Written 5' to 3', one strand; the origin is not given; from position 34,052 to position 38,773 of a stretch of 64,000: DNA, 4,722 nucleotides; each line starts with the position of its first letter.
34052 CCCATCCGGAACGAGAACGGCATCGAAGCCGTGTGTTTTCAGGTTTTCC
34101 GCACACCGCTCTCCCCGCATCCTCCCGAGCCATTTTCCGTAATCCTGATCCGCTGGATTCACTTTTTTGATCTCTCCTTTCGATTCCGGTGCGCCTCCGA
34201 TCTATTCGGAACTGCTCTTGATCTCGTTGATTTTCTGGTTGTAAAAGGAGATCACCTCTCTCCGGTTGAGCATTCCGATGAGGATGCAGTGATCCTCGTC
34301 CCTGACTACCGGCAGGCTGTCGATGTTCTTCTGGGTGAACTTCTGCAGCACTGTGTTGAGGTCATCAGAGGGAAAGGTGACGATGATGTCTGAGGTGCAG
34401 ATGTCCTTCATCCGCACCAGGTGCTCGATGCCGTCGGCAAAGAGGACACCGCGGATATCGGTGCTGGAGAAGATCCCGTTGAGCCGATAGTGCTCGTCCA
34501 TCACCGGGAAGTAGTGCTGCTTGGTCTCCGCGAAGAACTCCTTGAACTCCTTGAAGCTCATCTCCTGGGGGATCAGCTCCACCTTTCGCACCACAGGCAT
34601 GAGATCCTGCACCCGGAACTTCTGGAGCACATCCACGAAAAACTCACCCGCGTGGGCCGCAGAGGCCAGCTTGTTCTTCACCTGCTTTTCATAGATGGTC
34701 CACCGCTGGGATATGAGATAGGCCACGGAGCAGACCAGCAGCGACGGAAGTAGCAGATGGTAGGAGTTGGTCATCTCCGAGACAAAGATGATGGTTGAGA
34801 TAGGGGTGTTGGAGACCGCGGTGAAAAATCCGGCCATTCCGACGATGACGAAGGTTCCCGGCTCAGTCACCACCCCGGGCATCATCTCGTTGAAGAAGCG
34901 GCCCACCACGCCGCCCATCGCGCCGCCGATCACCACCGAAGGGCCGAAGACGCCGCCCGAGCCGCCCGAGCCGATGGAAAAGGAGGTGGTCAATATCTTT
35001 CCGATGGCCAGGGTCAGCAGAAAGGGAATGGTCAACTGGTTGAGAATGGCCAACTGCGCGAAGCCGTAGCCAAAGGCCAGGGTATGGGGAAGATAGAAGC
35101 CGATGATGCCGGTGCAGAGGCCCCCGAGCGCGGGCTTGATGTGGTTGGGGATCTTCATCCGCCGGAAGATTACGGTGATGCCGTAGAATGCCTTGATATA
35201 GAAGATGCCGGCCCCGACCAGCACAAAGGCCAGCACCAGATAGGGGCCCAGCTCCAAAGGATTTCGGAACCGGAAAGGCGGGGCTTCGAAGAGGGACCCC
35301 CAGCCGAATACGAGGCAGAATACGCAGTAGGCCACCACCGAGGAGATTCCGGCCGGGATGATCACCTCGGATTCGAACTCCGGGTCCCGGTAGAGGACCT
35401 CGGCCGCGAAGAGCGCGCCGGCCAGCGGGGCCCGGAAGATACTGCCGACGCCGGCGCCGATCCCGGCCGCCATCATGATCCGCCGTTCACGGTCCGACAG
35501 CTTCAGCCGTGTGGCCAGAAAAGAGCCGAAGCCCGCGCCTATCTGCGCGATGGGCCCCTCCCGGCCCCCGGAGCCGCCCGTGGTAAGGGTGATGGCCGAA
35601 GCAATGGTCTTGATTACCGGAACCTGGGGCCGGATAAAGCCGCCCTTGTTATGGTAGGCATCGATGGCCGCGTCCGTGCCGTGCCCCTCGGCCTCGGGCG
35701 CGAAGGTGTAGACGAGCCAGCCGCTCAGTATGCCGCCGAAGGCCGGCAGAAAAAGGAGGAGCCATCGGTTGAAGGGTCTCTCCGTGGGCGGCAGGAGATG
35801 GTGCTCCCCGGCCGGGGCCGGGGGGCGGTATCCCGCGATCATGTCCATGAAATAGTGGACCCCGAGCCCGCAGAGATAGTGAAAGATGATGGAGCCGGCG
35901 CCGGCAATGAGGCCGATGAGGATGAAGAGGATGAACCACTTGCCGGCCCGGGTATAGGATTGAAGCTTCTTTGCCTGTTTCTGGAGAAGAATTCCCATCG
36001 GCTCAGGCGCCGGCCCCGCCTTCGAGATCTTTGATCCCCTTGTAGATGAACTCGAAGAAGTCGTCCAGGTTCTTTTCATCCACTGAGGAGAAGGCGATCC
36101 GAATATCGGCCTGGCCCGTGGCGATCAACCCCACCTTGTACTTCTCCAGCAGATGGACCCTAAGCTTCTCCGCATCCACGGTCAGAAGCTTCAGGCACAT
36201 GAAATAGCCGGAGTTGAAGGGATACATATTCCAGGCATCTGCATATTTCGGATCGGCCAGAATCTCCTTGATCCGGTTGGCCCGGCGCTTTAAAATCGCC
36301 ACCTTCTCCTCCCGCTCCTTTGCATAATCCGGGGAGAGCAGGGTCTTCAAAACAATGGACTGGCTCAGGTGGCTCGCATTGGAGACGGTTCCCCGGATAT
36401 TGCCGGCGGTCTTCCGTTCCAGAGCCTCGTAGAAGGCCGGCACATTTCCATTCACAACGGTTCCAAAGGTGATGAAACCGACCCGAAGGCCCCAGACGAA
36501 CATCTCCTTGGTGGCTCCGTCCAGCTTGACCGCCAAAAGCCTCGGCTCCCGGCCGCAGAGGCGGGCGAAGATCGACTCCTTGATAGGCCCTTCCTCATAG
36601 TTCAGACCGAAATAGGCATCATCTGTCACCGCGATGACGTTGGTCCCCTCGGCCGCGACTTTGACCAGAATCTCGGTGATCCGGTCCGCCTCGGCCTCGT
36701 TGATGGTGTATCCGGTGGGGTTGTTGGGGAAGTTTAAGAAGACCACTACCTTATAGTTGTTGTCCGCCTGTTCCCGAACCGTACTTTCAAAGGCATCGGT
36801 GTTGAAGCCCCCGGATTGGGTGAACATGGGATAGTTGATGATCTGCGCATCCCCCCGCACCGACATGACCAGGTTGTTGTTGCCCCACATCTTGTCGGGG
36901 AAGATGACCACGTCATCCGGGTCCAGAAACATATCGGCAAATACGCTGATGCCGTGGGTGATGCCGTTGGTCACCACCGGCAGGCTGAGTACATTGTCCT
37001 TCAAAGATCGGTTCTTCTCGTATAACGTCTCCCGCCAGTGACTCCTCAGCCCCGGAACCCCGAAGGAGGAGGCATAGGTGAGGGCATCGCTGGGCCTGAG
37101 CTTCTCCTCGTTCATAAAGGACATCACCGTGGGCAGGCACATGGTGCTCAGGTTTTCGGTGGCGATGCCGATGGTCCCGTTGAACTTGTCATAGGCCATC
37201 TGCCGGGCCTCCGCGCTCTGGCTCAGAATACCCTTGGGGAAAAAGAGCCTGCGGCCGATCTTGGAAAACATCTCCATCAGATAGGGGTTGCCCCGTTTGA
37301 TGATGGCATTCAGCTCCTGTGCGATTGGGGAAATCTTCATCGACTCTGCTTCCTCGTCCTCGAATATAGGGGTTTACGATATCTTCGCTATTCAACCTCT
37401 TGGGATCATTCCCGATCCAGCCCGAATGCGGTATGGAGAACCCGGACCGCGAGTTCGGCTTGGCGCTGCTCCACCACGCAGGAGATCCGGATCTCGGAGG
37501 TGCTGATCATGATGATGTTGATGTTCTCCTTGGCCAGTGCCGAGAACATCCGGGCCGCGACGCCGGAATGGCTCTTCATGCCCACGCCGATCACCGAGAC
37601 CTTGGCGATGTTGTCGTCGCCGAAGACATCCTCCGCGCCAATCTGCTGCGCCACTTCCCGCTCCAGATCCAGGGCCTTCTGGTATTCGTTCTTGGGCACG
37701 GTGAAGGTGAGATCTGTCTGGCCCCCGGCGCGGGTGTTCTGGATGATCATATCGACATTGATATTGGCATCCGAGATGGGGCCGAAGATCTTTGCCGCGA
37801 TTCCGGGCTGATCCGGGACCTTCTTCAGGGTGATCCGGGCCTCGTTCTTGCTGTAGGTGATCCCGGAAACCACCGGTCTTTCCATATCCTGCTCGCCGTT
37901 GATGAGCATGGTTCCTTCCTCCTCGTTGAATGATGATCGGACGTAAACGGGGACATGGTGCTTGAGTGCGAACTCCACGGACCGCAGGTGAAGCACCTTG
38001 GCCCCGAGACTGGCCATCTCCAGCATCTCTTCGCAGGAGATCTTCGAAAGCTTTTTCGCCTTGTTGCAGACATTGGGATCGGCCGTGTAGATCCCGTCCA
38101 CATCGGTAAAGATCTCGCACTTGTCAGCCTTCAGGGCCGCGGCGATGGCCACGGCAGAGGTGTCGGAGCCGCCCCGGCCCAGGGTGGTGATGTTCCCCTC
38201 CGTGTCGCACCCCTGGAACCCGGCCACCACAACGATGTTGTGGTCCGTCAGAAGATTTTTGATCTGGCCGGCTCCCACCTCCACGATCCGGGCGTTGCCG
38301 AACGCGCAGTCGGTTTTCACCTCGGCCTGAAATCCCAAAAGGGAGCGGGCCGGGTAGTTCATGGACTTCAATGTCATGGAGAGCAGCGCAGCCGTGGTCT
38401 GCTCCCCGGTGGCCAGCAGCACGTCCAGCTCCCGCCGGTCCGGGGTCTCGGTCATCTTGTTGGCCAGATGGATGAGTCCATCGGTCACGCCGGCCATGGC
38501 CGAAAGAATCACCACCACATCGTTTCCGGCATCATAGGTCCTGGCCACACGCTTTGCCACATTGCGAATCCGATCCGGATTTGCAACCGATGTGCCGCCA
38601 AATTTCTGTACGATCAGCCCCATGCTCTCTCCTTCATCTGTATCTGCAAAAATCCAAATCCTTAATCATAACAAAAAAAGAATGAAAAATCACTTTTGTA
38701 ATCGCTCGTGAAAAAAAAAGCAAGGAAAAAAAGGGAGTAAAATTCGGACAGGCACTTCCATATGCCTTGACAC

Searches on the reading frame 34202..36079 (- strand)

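Call 8: search_protein_families(library=pfam, proteins=[window:34202-36079:-], max_evalue=0.001)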
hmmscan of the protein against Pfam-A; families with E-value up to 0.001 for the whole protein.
window:34202-36079:- (625 aa): 2 families
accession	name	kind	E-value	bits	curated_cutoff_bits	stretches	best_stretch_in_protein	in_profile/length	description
PF00654.25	Voltage_CLC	-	1.8e-95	320.5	24.8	1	115-458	1-346/346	Voltage gated chloride channel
PF00571.33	CBS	-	1.7e-15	57.5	24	1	558-612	2-54/57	CBS domain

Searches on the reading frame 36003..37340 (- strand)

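Call 3: search_protein_families(library=pfam, proteins=[window:36003-37340:-], max_evalue=0.01)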
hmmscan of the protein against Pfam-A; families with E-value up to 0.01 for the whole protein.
window:36003-37340:- (445 aa): 1 family
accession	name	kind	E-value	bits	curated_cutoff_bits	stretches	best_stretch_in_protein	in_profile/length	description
PF00155.27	Aminotran_1_2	-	2e-24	86.9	19.7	1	65-431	12-360/361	Aminotransferase class I and II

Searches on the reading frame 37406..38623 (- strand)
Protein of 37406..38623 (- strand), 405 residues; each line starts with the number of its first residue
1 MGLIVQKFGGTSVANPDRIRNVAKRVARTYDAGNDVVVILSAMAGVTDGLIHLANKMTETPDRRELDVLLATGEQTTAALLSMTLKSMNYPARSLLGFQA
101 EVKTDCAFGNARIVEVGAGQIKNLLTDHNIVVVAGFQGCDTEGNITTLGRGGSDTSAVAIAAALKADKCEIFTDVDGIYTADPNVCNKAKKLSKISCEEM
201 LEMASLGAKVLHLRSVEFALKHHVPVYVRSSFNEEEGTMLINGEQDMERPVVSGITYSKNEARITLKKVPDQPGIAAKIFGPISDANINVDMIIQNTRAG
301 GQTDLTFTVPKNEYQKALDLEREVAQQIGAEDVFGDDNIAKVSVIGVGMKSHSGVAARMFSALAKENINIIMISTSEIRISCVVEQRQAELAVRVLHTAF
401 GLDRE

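Call 3: search_protein_families(library=pfam, proteins=[window:37406-38623:-], max_evalue=0.01)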
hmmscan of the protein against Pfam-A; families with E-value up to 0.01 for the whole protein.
window:37406-38623:- (405 aa): 5 families
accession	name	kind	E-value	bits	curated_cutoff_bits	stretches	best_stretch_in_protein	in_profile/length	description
PF00696.33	AA_kinase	-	4e-55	187.5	24.9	1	3-230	2-234/234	Amino acid kinase family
PF22468.2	ACT_9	-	2.8e-39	133.1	27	2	342-400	1-61/61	ACT domain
PF13840.12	ACT_7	-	1.5e-24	86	27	2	336-397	3-64/65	ACT domain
PF01842.31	ACT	-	2.3e-21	75.6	27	2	268-320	6-60/66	ACT domain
PF22629.2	ACT_AHAS_ss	-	0.0072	16.9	27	0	269-312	5-50/67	AHAS small subunit-like ACT domain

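Call 25: find_related_loci(query=window:37406-38623:-, collection=genome_contigs, flank=10000)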
Query window:37406-38623:- (405 aa) in genome_contigs; peptide patterns used: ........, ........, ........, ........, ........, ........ (x = any residue, [..] = any of these).
600 stretches matched a pattern (row limit reached: there are more); 592 encode a relative of the query (tblastn E <= 1e-3); the best 80 are kept; 80 distinct loci.
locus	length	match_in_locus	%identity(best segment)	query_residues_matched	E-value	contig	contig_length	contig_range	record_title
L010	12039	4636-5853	82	1-403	0e+0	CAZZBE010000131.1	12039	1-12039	MAG TPA_asm: uncultured Desulfobacteraceae bacterium isolate binchicken_co8_367 genome assembly, contig: NODE_9963_lengt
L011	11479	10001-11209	79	1-403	0e+0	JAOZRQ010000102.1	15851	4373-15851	MAG: Desulfobacterales bacterium isolate GMC6.concoct.52 GMC6_3364_length_15851_cov_10.683527, whole genome shotgun sequ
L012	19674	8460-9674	80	1-405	0e+0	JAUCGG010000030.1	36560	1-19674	Desulfococcaceae bacterium HSG8 NODE_37_length_36560, whole genome shotgun sequence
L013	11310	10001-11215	76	1-405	0e+0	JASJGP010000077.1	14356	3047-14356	MAG: Desulfobacterales bacterium isolate ChS5.bin.48 ChesSed_k141_1254326, whole genome shotgun sequence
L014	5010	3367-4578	76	1-404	0e+0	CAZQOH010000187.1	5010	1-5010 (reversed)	MAG TPA_asm: uncultured Desulfobacterales bacterium isolate SRP200020_co1_95 genome assembly, contig: NODE_22356_length_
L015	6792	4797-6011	74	1-405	0e+0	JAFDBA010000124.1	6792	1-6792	MAG: Deltaproteobacteria bacterium isolate AB_69_Bin_188 AB_69_Bin_188_scaffold_24062, whole genome shotgun sequence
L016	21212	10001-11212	73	1-404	0e+0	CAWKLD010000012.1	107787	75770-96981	MAG: uncultured delta proteobacterium isolate MFD04716.bin.2.216 genome assembly, contig: contig_44143, whole genome sho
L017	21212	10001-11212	73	1-404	0e+0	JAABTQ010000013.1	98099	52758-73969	MAG: Desulfobacteraceae bacterium isolate S24.Bin046 Scaffold_13, whole genome shotgun sequence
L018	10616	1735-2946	72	1-404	0e+0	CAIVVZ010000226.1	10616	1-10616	MAG: uncultured Desulfobacteraceae bacterium isolate AlinenLipids_bin-9448 genome assembly, contig: bin-9448:226/658, wh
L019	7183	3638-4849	72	1-404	0e+0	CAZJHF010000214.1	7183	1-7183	MAG TPA_asm: uncultured Desulfobacterales bacterium isolate binchicken_co388_108 genome assembly, contig: NODE_4394_leng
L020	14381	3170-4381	71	1-404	0e+0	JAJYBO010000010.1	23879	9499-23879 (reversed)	MAG: Deltaproteobacteria bacterium isolate BP8.bin90 NODE_2725_length_23879_cov_1.664028, whole genome shotgun sequence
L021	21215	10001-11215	73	1-405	0e+0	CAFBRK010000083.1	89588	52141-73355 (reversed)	Olavius algarvensis associated proteobacterium Delta 3 isolate mag3:49deedb4-927c-43a8-ad40-04e63e16f3c8 genome assembly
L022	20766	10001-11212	72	1-404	0e+0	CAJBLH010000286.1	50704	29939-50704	MAG: uncultured Desulfobacteraceae bacterium isolate Loc090721-6m_bin-047 genome assembly, contig: bin-047:286/315, whol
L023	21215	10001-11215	64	1-405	9e-168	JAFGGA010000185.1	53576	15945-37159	MAG: Deltaproteobacteria bacterium isolate Zod_Metabat.1361 k87_11427397, whole genome shotgun sequence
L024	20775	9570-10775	58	1-402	4e-157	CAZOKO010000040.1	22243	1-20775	MAG TPA_asm: uncultured Thermodesulfobacteriota bacterium isolate binchicken_co141_568 genome assembly, contig: NODE_103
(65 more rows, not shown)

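Call 30: search_protein_families(library=pfam, proteins=[L010:6-4049:+, L012:1362-3896:+, L012:12-1190:+, L012:5508-6071:+, L011:6527-9355:+, L011:2939-4162:-, L011:1468-2505:-], max_evalue=0.001)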
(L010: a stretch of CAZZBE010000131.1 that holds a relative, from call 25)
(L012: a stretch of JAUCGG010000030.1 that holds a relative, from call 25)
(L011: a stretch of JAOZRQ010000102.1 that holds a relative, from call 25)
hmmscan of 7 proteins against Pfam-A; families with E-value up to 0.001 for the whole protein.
L010:6-4049:+ (1347 aa): 6 families
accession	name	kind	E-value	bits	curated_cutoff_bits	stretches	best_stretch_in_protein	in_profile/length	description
PF08659.16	KR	-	1.4e-37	129.8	22.6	1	786-1008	3-179/180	KR domain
PF00550.31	PP-binding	-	8.2e-25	87.3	20.8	3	466-534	2-67/67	Phosphopantetheine attachment site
PF13561.12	adh_short_C2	-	2.8e-15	57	27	1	869-1013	33-182/236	Enoyl-(Acyl carrier protein) reductase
PF00106.31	adh_short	-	4.6e-13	49.5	26.6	1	866-1013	35-188/195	short chain dehydrogenase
PF14765.12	PS-DH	-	6e-10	39.3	23.7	1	1199-1327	23-156/166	Polyketide synthase dehydratase N-terminal domain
PF21089.3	PKS_DH_N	-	0.00017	21.9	27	1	1062-1148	15-101/103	Polyketide synthase dehydratase domain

L012:1362-3896:+ (844 aa): 2 families
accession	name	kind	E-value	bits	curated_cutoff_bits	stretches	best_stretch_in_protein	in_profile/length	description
PF00015.26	MCPsignal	-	6.2e-37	127.5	34.6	1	665-810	13-172/172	Methyl-accepting chemotaxis protein (MCP) signalling domain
PF02743.24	dCache_1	-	5.8e-19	69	45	2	79-331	8-239/240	Cache domain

L012:12-1190:+ (392 aa): 3 families
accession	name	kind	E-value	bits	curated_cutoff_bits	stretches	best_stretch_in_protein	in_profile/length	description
PF13458.12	Peripla_BP_6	-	2.5e-79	267.9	31.7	1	14-355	1-340/343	Periplasmic binding protein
PF13433.12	Peripla_BP_5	-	1.1e-39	137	27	1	15-356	1-339/363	Periplasmic binding protein domain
PF01094.35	ANF_receptor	-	1.7e-19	70.5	25.4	1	38-315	6-297/353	Receptor family ligand binding region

L012:5508-6071:+ (187 aa): 1 family
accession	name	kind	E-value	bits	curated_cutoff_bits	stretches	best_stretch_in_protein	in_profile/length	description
PF13365.12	Trypsin_2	-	1.2e-16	62.2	27.6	1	23-166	1-143/144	Trypsin-like peptidase domain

L011:6527-9355:+ (942 aa): 18 families
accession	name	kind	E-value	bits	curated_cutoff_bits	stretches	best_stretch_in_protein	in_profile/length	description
PF00069.31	Pkinase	-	1.2e-45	156.5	31.7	1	645-897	9-253/263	Protein kinase domain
PF07714.23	PK_Tyr_Ser-Thr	-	7.8e-36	124.1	23.1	1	645-897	9-250/258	Protein tyrosine and serine/threonine kinase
PF14559.12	TPR_19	-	1.4e-11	45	25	1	388-442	1-55/68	Tetratricopeptide repeat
PF07719.23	TPR_2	-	2.6e-09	36.9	27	0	491-515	3-27/34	Tetratricopeptide repeat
PF13181.12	TPR_8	-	2.6e-09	36.9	25.7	0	382-411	5-34/34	Tetratricopeptide repeat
PF13432.12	TPR_16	-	2.6e-08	34.6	32.7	0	390-443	9-62/65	Tetratricopeptide repeat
PF13428.12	TPR_14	-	7.5e-08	32.8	23.5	0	385-421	8-44/44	Tetratricopeptide repeat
PF00515.34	TPR_1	-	3.4e-07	30.3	27.8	0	491-515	3-27/34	Tetratricopeptide repeat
PF13191.12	AAA_16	-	4.1e-06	27.8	32.6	1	20-148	2-150/167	AAA ATPase domain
PF01637.24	ATPase_2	-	5.6e-06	26.8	33.2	1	20-76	1-57/225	ATPase domain predominantly from Archaea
PF13174.12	TPR_6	-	7.7e-06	26.7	26.3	0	382-410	4-32/33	Tetratricopeptide repeat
PF13414.12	TPR_11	-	8.8e-06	25.8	26.8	0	387-424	3-40/42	TPR repeat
PF03109.22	ABC1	-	4.2e-05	23.3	22.9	1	701-791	134-215/244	ABC1 atypical kinase-like domain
PF14863.12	Alkyl_sulf_dimr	-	0.00011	23.1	26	0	370-433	61-124/139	Alkyl sulfatase dimerisation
PF12895.13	ANAPC3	-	0.00011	22.8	27.2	0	374-436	19-80/82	Anaphase-promoting complex, cyclosome, subunit 3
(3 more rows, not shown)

L011:2939-4162:- (407 aa): 2 families
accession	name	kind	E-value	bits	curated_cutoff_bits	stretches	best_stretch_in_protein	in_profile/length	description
PF22352.2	K319L-like_PKD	-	5.1e-17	62.1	27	1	55-139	1-82/84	K319L-like, PKD domain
PF18911.6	PKD_4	-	2.3e-06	28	27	1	48-93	1-46/85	PKD domain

L011:1468-2505:- (345 aa): 4 families
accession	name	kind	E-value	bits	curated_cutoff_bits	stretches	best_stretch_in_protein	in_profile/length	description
PF13343.11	SBP_bac_6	-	5e-30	105.2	24.6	1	74-305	1-224/245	Bacterial extracellular solute-binding protein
PF13416.11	SBP_bac_8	-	3.3e-12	47.2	27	1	44-315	5-276/279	Bacterial extracellular solute-binding protein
PF01547.30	SBP_bac_1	-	6e-07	30.2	26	1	42-286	14-304/307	Bacterial extracellular solute-binding protein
PF13531.11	SBP_bac_11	-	1.2e-05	25.6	25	1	39-286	14-216/227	Bacterial extracellular solute-binding protein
